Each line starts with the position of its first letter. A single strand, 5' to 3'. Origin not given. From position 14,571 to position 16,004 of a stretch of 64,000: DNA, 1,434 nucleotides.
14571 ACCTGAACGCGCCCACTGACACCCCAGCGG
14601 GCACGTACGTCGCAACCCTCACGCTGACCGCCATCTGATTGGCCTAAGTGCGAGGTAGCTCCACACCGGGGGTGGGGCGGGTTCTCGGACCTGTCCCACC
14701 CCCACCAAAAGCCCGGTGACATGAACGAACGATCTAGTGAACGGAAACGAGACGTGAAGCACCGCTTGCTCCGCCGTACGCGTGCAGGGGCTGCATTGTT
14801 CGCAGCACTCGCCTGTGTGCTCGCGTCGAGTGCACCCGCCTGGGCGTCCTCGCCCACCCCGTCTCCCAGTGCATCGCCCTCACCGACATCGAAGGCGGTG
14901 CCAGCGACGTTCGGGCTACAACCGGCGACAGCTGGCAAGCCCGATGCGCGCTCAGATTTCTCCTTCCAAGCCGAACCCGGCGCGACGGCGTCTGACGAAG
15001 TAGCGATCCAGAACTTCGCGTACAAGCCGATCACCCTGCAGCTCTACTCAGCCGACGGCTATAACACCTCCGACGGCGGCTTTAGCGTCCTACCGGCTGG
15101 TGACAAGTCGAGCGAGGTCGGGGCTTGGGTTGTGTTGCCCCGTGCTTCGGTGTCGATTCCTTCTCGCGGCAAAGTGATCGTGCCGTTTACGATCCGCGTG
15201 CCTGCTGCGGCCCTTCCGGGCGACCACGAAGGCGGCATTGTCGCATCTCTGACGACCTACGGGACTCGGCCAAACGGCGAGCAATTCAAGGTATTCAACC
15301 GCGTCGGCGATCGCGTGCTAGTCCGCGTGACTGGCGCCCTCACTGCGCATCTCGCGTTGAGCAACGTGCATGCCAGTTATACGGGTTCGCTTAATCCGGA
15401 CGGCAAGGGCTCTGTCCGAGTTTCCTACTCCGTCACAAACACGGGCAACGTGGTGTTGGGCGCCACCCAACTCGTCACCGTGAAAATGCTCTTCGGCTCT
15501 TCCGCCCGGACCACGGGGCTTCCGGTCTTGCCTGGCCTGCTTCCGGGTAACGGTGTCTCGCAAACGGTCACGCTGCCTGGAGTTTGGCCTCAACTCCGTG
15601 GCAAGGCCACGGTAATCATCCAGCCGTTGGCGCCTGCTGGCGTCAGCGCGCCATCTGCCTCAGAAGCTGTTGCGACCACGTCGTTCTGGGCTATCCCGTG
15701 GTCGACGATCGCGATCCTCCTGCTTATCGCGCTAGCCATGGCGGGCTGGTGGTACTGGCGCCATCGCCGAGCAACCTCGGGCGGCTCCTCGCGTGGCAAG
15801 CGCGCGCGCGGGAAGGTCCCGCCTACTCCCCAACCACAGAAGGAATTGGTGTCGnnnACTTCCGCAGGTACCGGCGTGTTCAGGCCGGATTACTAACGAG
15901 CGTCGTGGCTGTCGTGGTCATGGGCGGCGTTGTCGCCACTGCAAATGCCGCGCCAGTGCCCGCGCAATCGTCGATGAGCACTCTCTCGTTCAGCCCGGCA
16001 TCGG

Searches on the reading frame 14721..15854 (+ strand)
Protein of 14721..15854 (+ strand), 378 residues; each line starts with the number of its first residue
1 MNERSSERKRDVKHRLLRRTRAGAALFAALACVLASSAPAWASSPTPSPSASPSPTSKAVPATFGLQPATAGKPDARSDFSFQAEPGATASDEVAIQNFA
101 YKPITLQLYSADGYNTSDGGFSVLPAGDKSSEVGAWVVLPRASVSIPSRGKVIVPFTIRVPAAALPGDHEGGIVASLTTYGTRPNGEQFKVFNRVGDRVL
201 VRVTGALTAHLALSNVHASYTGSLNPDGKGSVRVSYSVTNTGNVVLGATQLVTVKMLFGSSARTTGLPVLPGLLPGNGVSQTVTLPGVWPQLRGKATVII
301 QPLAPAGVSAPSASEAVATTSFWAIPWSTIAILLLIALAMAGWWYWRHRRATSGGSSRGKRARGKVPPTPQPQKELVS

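Call 18: search_protein_families(library=pfam, proteins=[window:14721-15854:+], max_evalue=0.01)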
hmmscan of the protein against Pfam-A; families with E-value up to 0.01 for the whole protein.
window:14721-15854:+ (378 aa): 1 family
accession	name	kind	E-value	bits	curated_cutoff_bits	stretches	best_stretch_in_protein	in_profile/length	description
PF06030.18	WxLIP_PGBD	-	5.7e-06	26.8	27.3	1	79-174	18-118/121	WxL Interacting Protein, peptidoglycan binding domain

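Call 19: search_protein_families(library=ncbifam, proteins=[window:14721-15854:+], max_evalue=0.01)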
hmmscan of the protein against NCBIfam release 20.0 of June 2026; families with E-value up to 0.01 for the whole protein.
window:14721-15854:+ (378 aa): 1 family
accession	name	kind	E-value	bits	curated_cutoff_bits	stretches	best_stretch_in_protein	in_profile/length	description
NF041023.1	PP0621_fam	subfamily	0.0026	18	45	1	332-369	3-35/71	PP0621 family protein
